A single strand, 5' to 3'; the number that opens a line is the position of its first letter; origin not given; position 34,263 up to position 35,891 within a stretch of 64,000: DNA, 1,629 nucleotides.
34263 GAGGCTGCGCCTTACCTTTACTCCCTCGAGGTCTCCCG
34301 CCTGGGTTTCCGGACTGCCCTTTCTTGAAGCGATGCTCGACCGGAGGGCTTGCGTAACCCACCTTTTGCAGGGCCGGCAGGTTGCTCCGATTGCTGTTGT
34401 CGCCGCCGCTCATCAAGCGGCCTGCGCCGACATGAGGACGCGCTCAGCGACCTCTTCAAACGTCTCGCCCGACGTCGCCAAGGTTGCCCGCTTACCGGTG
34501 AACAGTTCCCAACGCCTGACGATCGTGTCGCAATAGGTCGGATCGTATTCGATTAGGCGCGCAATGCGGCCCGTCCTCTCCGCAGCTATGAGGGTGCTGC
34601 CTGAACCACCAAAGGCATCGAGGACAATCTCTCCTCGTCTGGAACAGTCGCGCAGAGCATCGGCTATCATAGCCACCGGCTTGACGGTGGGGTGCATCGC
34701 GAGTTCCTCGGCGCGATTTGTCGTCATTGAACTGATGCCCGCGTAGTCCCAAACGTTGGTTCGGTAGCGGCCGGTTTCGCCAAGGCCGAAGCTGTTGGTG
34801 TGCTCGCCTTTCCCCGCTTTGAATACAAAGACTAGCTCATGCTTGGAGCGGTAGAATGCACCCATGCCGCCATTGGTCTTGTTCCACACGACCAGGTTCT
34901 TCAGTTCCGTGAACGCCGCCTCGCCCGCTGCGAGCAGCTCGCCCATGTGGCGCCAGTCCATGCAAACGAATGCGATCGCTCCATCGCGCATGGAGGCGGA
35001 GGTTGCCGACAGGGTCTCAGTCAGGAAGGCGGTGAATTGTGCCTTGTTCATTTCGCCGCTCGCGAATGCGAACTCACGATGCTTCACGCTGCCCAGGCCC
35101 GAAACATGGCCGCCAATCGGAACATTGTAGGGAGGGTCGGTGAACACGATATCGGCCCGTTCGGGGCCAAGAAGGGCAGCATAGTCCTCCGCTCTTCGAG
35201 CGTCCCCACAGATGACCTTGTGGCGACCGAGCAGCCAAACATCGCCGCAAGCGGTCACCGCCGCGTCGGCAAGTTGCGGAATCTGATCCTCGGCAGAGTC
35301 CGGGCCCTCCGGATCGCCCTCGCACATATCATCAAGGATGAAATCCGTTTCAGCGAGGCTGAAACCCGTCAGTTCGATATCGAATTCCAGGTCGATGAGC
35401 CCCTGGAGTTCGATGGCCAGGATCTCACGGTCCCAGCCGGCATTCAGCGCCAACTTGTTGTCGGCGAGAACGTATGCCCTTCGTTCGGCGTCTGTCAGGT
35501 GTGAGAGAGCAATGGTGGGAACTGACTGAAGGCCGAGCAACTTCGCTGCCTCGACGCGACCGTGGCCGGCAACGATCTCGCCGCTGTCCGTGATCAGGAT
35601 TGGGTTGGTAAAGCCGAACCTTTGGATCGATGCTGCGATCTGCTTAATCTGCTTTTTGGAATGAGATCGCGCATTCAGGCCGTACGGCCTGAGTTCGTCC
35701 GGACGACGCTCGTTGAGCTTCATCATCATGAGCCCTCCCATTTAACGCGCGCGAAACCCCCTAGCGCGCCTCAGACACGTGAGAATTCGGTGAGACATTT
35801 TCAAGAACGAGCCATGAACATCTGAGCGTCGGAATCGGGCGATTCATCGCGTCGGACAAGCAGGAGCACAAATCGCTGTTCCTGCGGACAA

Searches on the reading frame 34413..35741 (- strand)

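Call 44: search_protein_families(library=pfam, proteins=[window:34413-35741:-], max_evalue=0.0001)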
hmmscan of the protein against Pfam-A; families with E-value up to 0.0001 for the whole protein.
window:34413-35741:- (442 aa): 2 families
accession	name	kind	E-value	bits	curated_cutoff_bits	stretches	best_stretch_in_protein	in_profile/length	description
PF01555.25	N6_N4_Mtase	-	4e-27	96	26.7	1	197-408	2-220/221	DNA methylase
PF02195.25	ParB_N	-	9.1e-07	29.3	26.3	1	25-93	20-91/95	ParB N-terminal domain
